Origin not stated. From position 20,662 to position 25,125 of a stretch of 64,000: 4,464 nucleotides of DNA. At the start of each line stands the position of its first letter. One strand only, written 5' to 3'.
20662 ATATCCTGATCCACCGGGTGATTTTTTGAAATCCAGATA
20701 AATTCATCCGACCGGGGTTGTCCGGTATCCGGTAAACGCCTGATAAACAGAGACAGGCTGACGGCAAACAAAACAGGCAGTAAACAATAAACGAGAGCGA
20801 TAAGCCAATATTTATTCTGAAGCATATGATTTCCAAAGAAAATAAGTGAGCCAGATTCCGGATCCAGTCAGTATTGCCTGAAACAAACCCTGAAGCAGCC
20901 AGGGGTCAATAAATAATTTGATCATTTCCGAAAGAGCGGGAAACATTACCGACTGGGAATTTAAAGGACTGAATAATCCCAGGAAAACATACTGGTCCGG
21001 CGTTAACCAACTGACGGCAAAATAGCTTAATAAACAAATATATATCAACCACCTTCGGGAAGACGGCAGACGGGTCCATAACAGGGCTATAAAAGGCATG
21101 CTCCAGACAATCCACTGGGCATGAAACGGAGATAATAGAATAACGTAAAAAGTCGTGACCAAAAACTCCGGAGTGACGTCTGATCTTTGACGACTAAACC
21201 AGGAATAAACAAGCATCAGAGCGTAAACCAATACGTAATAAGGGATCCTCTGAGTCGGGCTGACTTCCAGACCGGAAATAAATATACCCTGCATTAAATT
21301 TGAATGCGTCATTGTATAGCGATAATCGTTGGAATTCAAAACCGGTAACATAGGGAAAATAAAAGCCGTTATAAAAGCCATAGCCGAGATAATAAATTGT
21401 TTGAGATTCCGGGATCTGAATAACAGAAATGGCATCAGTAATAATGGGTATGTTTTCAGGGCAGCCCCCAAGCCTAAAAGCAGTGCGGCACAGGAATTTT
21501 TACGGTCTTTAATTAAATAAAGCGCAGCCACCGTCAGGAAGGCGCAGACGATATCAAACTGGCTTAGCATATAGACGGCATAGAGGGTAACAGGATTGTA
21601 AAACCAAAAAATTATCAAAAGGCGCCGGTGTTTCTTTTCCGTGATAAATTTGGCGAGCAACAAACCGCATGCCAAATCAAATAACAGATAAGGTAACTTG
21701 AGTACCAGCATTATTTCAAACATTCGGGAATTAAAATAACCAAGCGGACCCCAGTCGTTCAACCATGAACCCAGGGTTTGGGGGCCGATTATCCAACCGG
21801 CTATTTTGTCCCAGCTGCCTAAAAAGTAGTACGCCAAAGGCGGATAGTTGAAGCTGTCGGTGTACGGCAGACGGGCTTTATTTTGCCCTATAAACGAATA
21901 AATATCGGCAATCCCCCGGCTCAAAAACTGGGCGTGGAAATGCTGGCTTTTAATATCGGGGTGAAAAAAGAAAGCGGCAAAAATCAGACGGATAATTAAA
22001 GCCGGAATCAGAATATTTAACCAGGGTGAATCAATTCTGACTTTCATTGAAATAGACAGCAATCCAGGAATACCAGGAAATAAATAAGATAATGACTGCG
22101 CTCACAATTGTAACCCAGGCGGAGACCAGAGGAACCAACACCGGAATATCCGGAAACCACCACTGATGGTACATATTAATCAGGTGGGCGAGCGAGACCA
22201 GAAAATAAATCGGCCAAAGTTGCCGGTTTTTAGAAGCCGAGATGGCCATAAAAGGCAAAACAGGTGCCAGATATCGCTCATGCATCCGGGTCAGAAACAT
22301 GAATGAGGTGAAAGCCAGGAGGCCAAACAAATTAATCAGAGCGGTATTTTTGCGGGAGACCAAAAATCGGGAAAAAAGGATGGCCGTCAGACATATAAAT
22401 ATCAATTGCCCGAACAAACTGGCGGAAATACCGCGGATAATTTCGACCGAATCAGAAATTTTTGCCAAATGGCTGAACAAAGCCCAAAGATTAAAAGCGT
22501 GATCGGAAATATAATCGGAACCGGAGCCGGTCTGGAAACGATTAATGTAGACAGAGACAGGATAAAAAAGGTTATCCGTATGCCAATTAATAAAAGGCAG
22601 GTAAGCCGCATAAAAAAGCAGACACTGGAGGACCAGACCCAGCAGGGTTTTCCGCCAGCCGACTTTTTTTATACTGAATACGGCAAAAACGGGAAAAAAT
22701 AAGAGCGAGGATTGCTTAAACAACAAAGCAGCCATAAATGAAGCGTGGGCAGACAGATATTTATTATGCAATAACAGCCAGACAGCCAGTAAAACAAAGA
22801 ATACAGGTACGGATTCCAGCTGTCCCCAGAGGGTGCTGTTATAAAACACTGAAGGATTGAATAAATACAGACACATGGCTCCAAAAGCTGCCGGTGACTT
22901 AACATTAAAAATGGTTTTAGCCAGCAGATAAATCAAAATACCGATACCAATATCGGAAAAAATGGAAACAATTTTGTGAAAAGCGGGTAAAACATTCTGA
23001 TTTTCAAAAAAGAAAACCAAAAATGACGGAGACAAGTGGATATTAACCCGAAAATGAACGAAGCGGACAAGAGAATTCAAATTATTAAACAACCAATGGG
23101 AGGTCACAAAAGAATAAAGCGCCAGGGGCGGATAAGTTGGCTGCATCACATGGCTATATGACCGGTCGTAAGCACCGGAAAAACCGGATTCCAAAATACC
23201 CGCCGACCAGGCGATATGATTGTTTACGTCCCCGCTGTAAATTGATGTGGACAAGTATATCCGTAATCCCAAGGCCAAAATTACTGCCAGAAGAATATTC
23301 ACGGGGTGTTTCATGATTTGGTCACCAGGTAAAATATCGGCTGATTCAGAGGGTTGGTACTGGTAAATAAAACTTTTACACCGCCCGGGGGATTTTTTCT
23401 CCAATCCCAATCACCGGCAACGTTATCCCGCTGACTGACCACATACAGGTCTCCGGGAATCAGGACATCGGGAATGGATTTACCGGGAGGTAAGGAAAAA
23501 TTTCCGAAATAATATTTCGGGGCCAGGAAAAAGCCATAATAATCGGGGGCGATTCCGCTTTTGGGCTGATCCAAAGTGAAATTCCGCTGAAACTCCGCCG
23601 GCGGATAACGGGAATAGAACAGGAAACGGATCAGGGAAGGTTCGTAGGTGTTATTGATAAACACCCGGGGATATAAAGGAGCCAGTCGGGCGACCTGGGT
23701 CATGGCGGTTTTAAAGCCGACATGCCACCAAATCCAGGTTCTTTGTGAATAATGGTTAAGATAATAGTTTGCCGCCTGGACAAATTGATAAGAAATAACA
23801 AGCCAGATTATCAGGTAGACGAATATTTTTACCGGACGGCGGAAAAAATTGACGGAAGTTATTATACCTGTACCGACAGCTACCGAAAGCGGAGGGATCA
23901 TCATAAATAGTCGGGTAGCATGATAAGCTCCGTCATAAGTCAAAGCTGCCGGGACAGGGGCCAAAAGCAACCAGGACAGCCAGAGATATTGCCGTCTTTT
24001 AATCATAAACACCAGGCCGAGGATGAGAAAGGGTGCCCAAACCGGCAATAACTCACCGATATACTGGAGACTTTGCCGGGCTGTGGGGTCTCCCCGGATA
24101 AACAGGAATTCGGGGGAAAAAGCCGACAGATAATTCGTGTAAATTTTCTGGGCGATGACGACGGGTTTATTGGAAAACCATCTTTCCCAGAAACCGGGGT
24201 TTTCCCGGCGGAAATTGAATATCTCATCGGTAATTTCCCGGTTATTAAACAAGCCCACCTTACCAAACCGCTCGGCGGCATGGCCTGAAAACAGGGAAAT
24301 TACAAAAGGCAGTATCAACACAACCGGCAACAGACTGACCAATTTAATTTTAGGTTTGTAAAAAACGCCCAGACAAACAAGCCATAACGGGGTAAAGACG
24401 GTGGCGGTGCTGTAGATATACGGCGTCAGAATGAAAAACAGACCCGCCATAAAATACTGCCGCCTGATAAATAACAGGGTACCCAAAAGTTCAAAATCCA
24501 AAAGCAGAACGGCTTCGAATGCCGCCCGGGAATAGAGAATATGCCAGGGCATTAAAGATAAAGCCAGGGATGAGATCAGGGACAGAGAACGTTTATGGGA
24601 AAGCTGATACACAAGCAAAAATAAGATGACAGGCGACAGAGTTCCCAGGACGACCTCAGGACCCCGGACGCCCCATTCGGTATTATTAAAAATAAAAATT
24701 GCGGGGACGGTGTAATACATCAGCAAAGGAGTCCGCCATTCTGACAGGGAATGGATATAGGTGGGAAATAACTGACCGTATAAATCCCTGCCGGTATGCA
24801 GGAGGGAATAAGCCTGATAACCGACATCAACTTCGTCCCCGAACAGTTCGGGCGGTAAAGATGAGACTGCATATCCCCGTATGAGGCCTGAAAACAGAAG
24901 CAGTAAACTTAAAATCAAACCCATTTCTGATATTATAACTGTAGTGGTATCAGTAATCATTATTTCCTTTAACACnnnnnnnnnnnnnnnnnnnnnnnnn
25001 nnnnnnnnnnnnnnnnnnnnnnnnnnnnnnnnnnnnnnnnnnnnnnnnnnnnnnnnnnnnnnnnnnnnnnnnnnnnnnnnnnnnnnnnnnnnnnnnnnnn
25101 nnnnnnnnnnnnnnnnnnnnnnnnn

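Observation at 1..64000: Unusually dense GT-C glycosyltransferase supercluster: about 24 polytopic GT-C-like paralogs in five or more families within 64 kb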

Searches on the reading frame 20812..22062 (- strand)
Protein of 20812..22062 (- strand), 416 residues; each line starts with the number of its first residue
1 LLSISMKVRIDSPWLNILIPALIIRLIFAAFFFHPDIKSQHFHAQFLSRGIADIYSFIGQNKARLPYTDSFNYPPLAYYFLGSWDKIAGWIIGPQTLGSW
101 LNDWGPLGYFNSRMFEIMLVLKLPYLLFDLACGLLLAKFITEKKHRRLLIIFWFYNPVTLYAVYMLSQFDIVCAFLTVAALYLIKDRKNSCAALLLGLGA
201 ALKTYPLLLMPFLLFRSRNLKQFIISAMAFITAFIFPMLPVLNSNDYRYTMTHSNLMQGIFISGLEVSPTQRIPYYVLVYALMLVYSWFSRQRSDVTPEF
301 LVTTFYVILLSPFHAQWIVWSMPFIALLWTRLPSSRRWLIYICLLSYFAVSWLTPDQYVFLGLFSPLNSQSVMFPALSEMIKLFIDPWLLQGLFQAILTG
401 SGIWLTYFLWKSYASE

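Call 5: search_protein_families(library=pfam, max_evalue=0.01, proteins=[window:20812-22062:-])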
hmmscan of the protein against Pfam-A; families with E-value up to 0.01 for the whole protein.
window:20812-22062:- (416 aa): 2 families
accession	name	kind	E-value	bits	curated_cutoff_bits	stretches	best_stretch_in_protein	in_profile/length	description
PF09594.16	GT87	-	2.1e-11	44.5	25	1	132-333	38-214/237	Glycosyltransferase family 87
PF05007.19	Mannosyl_trans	-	5.4e-05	23.6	23.4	1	170-227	8-63/259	Mannosyltransferase (PIG-M)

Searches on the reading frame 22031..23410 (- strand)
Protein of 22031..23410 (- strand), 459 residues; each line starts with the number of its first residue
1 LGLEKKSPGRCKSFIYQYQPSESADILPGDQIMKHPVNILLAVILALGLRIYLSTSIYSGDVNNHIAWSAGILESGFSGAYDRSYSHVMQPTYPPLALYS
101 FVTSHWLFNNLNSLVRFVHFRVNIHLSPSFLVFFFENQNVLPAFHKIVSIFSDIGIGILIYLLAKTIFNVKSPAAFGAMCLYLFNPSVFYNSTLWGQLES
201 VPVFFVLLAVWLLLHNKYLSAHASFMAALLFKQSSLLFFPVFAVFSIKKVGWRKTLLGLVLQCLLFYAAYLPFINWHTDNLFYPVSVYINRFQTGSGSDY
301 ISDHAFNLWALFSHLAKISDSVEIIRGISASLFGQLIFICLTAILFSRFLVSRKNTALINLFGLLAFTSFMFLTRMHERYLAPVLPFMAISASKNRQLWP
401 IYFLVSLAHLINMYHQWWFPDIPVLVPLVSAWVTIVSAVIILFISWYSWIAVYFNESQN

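Call 5: search_protein_families(library=pfam, max_evalue=0.01, proteins=[window:22031-23410:-])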
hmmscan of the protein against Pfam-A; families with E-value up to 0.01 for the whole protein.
window:22031-23410:- (459 aa): 1 family
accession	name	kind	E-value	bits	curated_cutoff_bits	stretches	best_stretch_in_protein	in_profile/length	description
PF03155.21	Alg6_Alg8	-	0.0018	17.8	25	1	142-413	85-381/482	ALG6, ALG8 glycosyltransferase family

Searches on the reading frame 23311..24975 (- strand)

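Call 4: search_protein_families(library=pfam, max_evalue=0.01, proteins=[window:23311-24975:-])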
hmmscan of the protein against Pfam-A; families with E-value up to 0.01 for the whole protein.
window:23311-24975:- (554 aa): 0 families

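Call 12: search_protein_families(library=ncbifam, max_evalue=0.01, proteins=[window:23311-24975:-])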
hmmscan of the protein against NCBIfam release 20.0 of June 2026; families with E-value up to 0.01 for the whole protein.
window:23311-24975:- (554 aa): 1 family
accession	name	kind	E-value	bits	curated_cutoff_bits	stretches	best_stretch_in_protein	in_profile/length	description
TIGR03663.1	TIGR03663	subfamily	0.0032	16.6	126.25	1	25-172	7-140/435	flippase activity-associated protein Agl23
